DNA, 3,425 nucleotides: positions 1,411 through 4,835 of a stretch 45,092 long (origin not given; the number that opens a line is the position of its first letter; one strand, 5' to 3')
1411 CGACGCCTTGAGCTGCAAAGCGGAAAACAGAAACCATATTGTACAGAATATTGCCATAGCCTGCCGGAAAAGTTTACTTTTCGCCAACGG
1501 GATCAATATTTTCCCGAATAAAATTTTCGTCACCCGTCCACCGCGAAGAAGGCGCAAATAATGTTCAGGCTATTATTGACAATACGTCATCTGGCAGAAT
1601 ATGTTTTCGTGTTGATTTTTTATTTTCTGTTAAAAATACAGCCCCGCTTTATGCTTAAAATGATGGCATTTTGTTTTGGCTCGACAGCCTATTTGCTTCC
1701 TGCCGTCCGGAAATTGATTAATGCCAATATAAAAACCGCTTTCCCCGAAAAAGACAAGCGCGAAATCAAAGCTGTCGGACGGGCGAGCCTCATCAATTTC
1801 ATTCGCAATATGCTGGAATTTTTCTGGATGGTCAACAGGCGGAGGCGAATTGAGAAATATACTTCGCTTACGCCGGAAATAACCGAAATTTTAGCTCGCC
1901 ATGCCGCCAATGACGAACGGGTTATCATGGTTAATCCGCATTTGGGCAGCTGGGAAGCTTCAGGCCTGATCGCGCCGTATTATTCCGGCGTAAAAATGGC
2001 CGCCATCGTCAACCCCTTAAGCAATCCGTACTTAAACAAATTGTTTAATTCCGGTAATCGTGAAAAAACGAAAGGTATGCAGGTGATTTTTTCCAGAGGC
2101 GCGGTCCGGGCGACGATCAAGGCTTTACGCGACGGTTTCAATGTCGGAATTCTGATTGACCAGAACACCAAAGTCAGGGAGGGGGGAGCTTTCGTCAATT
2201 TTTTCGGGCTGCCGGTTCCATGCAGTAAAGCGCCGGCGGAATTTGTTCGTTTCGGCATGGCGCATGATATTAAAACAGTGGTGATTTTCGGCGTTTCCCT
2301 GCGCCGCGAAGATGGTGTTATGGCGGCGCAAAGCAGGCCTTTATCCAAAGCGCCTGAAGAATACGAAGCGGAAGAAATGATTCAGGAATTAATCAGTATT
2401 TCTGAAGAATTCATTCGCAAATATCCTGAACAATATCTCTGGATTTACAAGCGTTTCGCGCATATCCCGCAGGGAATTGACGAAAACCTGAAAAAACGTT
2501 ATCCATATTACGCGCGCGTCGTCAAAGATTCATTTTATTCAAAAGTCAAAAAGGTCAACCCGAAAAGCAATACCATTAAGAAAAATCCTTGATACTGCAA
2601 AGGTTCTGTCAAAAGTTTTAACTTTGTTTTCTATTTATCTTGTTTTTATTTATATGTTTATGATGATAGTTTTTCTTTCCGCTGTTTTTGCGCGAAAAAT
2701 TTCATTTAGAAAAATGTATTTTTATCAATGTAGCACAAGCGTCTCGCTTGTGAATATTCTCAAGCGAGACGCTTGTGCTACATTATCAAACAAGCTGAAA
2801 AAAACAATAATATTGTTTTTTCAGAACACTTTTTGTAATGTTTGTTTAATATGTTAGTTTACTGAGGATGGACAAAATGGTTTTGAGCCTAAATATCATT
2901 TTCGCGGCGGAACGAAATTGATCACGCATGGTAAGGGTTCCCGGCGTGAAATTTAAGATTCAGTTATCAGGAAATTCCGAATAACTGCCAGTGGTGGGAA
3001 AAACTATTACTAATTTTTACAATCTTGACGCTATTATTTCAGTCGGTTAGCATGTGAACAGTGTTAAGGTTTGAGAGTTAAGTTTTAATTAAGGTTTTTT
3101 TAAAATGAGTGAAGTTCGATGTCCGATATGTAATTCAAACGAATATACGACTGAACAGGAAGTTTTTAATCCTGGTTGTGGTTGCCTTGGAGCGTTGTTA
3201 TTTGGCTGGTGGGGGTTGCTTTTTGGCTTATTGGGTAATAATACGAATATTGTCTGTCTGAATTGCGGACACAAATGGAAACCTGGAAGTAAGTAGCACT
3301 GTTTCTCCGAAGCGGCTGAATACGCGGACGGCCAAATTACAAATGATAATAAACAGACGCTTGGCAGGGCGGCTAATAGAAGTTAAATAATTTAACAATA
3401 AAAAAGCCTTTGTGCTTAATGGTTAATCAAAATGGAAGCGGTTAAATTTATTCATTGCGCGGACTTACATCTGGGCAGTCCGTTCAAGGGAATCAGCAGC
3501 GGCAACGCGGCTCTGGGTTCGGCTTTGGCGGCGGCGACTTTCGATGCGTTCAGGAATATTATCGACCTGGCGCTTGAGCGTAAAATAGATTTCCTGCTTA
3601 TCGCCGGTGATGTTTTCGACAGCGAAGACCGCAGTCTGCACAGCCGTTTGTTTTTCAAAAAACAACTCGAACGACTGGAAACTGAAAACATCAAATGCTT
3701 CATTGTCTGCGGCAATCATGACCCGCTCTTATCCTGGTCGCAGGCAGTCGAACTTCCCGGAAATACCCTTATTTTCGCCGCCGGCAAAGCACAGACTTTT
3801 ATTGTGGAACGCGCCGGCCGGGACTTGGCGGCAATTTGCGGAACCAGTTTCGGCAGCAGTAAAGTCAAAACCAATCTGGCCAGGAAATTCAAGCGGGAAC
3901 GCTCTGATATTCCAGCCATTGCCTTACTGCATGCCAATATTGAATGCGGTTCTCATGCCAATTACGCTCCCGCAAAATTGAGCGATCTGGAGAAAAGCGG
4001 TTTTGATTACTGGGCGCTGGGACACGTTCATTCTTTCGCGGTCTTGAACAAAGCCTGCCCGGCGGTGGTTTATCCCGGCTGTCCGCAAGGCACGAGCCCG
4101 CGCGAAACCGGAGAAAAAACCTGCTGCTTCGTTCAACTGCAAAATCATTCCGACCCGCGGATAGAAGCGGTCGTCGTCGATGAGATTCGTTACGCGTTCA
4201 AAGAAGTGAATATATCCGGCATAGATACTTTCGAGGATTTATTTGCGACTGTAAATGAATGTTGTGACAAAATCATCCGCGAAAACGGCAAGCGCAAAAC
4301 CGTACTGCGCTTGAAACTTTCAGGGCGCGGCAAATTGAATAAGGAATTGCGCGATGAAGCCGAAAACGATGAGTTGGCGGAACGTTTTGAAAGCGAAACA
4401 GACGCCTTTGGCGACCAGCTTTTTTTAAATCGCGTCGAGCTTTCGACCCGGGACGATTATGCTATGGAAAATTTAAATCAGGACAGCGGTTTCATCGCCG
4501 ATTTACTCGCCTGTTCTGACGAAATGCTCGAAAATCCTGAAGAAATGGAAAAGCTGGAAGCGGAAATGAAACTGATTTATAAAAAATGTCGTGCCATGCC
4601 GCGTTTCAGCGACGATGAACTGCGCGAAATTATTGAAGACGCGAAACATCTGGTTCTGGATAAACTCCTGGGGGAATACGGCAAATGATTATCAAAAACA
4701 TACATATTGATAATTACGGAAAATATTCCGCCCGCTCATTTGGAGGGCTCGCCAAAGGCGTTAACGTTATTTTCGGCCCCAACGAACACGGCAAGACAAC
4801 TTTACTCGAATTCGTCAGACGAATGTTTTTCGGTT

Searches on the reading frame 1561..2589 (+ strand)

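Call 103: search_protein_families(library=pfam, proteins=[window:1561-2589:+], max_evalue=0.00001)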
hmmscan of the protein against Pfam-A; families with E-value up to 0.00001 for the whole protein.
window:1561-2589:+ (343 aa): 1 family
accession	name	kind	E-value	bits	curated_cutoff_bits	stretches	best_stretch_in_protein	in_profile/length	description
PF03279.18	Lip_A_acyltrans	-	1.3e-34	120.2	22.3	1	8-299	8-293/295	Bacterial lipid A biosynthesis acyltransferase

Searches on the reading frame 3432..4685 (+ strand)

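Call 103: search_protein_families(library=pfam, proteins=[window:3432-4685:+], max_evalue=0.00001)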
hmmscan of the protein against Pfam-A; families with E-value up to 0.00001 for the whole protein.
window:3432-4685:+ (418 aa): 2 families
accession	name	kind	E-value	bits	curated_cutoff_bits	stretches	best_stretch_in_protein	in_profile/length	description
PF00149.33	Metallophos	-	1.6e-14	55.2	21.5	1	5-201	2-190/191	Calcineurin-like phosphoesterase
PF12850.12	Metallophos_2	-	2.9e-07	31.1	27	1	8-238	5-153/154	Calcineurin-like phosphoesterase superfamily domain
